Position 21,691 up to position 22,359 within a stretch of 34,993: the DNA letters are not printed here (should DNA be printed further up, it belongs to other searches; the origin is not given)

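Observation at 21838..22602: MvhD fused to a winged-helix-like C-terminal extension (two copies)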

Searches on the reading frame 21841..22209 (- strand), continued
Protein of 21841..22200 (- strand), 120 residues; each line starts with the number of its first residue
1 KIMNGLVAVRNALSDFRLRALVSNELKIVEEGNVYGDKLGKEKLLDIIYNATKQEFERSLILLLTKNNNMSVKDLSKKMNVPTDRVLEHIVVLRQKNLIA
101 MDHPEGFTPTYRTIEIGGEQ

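Call 81: search_protein_families(library=pfam, proteins=[P0197, P0229, P0123, P0204, P0212, P0171], max_evalue=0.000001)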
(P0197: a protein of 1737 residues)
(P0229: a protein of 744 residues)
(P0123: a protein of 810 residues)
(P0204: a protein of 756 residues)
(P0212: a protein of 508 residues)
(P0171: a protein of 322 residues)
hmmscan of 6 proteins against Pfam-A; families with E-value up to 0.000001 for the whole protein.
P0197 (1737 aa): 17 families
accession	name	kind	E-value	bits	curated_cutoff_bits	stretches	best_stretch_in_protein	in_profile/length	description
PF02662.21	FlpD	-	2.6e-48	163.5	22.3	1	598-720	1-123/123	Methyl-viologen-reducing hydrogenase, delta subunit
PF07992.20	Pyr_redox_2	-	1e-43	150.3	26.1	1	1125-1430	2-289/291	Pyridine nucleotide-disulphide oxidoreductase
PF14691.11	Fer4_20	-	4.5e-19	68.8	25.8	1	1024-1099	30-108/113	Dihydroprymidine dehydrogenase domain II, 4Fe-4S cluster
PF13450.12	NAD_binding_8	-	1.6e-14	54.3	21.9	0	1128-1161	1-34/68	NAD(P)-binding Rossmann-like domain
PF00070.33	Pyr_redox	-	2.5e-14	54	22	0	1125-1159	1-35/82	Pyridine nucleotide-disulphide oxidoreductase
PF00037.32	Fer4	-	4.4e-14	52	21.1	0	972-992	3-23/24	4Fe-4S binding domain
PF13738.12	Pyr_redox_3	-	1.4e-13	51.2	30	0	1265-1416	164-305/305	Pyridine nucleotide-disulphide oxidoreductase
PF12831.13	FAD_oxidored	-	4.1e-13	49.8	27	1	165-217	2-55/416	FAD dependent oxidoreductase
PF12838.12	Fer4_7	-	2.3e-10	41.2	27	0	969-990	30-51/52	4Fe-4S dicluster domain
PF01266.30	DAO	-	1.1e-09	38.8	27.9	0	1125-1159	1-35/353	FAD dependent oxidoreductase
PF14697.11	Fer4_21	-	2.3e-09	37.7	35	0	521-573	1-58/59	4Fe-4S dicluster domain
PF01593.30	Amino_oxidase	-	3.1e-09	37.1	19.8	0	1134-1160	2-28/443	Flavin containing amine oxidoreductase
PF13187.11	Fer4_9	-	8.3e-09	35.8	27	0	527-572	1-52/52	4Fe-4S dicluster domain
PF01262.27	AlaDh_PNT_C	-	2.5e-08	34.1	23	0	1123-1154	28-59/214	Alanine dehydrogenase/PNT, C-terminal domain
PF01946.23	Thi4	-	1e-07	31.9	26.2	0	1124-1165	18-60/235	Thi4 family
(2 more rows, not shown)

P0229 (744 aa): 12 families
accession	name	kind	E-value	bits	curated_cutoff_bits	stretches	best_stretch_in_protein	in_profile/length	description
PF07992.20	Pyr_redox_2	-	1.8e-37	129.8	26.1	1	434-730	2-291/291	Pyridine nucleotide-disulphide oxidoreductase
PF14691.11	Fer4_20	-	8.2e-20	71.1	25.8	1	338-417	28-110/113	Dihydroprymidine dehydrogenase domain II, 4Fe-4S cluster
PF00070.33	Pyr_redox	-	1.4e-13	51.6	22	0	434-465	1-32/82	Pyridine nucleotide-disulphide oxidoreductase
PF13738.12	Pyr_redox_3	-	1.7e-13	51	30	0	437-463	2-29/305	Pyridine nucleotide-disulphide oxidoreductase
PF13450.12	NAD_binding_8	-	1.7e-12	47.9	21.9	1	437-472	1-36/68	NAD(P)-binding Rossmann-like domain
PF12831.13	FAD_oxidored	-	7.7e-12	45.7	27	0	435-471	2-38/416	FAD dependent oxidoreductase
PF03486.20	HI0933_like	-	8.9e-10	38.9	50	0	434-465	2-33/244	HI0933-like protein Rossmann domain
PF01266.30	DAO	-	1.8e-09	38.1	27.9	1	434-468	1-35/353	FAD dependent oxidoreductase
PF00890.30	FAD_binding_2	-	8.7e-09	35.5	20.4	0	435-469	2-36/414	FAD binding domain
PF02662.21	FlpD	-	1.6e-08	35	22.3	1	2-44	81-123/123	Methyl-viologen-reducing hydrogenase, delta subunit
PF01134.28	GIDA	-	7.8e-07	28.9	22.1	0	199-225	3-29/391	Glucose inhibited division protein A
PF01946.23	Thi4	-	8.9e-07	28.8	26.2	0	430-473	15-59/235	Thi4 family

P0123 (810 aa): 13 families
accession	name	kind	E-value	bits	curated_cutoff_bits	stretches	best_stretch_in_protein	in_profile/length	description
PF02662.21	FlpD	-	2.3e-56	189.5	22.3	1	561-683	1-123/123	Methyl-viologen-reducing hydrogenase, delta subunit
PF00037.32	Fer4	-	1.7e-19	69.2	21.1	1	477-498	3-24/24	4Fe-4S binding domain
PF14697.11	Fer4_21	-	1.3e-15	57.7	35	1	476-529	2-59/59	4Fe-4S dicluster domain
PF13187.11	Fer4_9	-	1.3e-14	54.4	27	1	481-527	1-52/52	4Fe-4S dicluster domain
PF12838.12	Fer4_7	-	2.8e-14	53.8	27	1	481-526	1-52/52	4Fe-4S dicluster domain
PF12837.12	Fer4_6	-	4.7e-14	52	25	0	476-497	3-24/24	4Fe-4S binding domain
PF13237.11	Fer4_10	-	8.5e-13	48.5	25.5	0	476-523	3-53/53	4Fe-4S dicluster domain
PF07992.20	Pyr_redox_2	-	3.3e-12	46.9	26.1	0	51-141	3-90/291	Pyridine nucleotide-disulphide oxidoreductase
PF25160.1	LdpA_Fe-S-bd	-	7.1e-12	45.4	27.6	0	488-531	9-47/49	LdpA Fe-S cluster-binding domain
PF13484.11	Fer4_16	-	8e-10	39.8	30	0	481-503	1-22/66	4Fe-4S double cluster binding domain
PF12797.12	Fer4_2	-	3.4e-09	36.5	24.5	0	477-494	5-22/22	4Fe-4S binding domain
PF12831.13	FAD_oxidored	-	1.6e-07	31.4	27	1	52-96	3-47/416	FAD dependent oxidoreductase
PF01266.30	DAO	-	7.3e-07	29.5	27.9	0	52-84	3-35/353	FAD dependent oxidoreductase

P0204 (756 aa): 3 families
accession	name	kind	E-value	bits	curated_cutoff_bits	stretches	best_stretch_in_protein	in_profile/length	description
PF12838.12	Fer4_7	-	9e-09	36.1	27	1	637-728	1-49/52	4Fe-4S dicluster domain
PF13183.11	Fer4_8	-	2.8e-07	31.4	27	1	635-728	2-65/68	4Fe-4S dicluster domain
PF12837.12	Fer4_6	-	6.3e-07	29.5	25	0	631-653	2-24/24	4Fe-4S binding domain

P0212 (508 aa): 13 families
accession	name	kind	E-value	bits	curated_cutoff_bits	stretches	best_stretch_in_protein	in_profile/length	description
PF02662.21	FlpD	-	2.9e-31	108.5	22.3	2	270-386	1-122/123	Methyl-viologen-reducing hydrogenase, delta subunit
PF00037.32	Fer4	-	1e-16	60.4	21.1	0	46-67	2-23/24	4Fe-4S binding domain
PF12838.12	Fer4_7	-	2.3e-15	57.2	27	1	20-65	1-51/52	4Fe-4S dicluster domain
PF13237.11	Fer4_10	-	1.3e-14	54.3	25.5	1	197-240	6-53/53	4Fe-4S dicluster domain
PF12797.12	Fer4_2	-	2.8e-13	49.3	24.5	0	223-240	4-21/22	4Fe-4S binding domain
PF12837.12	Fer4_6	-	4.4e-13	48.9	25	0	48-67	5-24/24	4Fe-4S binding domain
PF13187.11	Fer4_9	-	1.8e-12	47.5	27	0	20-66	1-51/52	4Fe-4S dicluster domain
PF13484.11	Fer4_16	-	1.7e-11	45.2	30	0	20-41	1-23/66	4Fe-4S double cluster binding domain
PF14697.11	Fer4_21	-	3.3e-11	43.6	35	0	16-67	3-57/59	4Fe-4S dicluster domain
PF13534.11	Fer4_17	-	6.1e-11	43.2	22.2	0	193-213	39-59/61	4Fe-4S dicluster domain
PF13183.11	Fer4_8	-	1.6e-10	41.8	27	0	194-212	48-66/68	4Fe-4S dicluster domain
PF25160.1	LdpA_Fe-S-bd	-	1.2e-07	31.9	27.6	0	27-71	9-47/49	LdpA Fe-S cluster-binding domain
PF12800.12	Fer4_4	-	5e-07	30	24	0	50-65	2-17/17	4Fe-4S binding domain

P0171 (322 aa): 1 family
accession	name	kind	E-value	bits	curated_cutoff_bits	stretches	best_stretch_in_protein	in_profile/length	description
PF02662.21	FlpD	-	4.3e-49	166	22.3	1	2-122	3-123/123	Methyl-viologen-reducing hydrogenase, delta subunit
